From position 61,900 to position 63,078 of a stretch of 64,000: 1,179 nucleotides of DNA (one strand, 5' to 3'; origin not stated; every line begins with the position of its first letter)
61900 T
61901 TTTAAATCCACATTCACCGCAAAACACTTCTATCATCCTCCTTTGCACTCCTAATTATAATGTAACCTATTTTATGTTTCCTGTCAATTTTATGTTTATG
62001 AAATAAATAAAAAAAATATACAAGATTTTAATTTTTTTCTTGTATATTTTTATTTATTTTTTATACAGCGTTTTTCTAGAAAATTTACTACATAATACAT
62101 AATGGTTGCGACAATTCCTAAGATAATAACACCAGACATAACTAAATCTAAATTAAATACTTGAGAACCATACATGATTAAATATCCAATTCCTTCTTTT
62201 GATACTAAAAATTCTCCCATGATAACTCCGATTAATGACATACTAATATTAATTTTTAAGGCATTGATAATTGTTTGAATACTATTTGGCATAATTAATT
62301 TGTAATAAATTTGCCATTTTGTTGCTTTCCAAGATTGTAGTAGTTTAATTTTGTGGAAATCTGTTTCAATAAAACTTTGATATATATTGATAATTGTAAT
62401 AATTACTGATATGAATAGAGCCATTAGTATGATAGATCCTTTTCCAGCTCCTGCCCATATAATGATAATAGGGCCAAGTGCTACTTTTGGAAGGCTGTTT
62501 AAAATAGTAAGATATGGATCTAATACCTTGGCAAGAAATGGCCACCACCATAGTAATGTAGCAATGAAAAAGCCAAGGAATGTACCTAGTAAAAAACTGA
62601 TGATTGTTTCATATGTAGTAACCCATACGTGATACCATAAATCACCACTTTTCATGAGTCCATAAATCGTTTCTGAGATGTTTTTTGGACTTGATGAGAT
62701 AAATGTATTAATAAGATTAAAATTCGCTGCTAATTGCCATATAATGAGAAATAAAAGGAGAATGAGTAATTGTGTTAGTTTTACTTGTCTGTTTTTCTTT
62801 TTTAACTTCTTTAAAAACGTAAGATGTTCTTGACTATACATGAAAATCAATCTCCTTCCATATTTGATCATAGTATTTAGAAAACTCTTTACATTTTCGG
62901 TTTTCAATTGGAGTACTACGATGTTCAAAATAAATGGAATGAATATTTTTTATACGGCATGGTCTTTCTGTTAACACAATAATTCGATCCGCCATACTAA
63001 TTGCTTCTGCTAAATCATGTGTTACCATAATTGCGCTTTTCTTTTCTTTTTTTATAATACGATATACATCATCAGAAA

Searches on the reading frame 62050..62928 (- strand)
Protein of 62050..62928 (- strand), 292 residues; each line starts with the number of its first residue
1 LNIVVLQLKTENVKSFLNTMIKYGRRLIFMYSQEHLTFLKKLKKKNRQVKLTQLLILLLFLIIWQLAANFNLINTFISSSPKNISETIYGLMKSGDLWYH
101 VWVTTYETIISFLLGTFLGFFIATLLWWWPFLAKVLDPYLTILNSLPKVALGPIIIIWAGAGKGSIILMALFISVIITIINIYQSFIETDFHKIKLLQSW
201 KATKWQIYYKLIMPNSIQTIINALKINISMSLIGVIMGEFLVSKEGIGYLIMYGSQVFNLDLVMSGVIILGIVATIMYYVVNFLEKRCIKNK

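Call 64: search_protein_families(library=pfam, proteins=[window:62050-62928:-], max_evalue=0.001)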
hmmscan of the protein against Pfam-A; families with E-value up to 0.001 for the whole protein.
window:62050-62928:- (292 aa): 1 family
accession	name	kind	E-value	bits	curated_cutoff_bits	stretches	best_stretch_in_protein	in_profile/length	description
PF00528.27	BPD_transp_1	-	1.3e-20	74.3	26.4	1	115-286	1-180/184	Binding-protein-dependent transport system inner membrane component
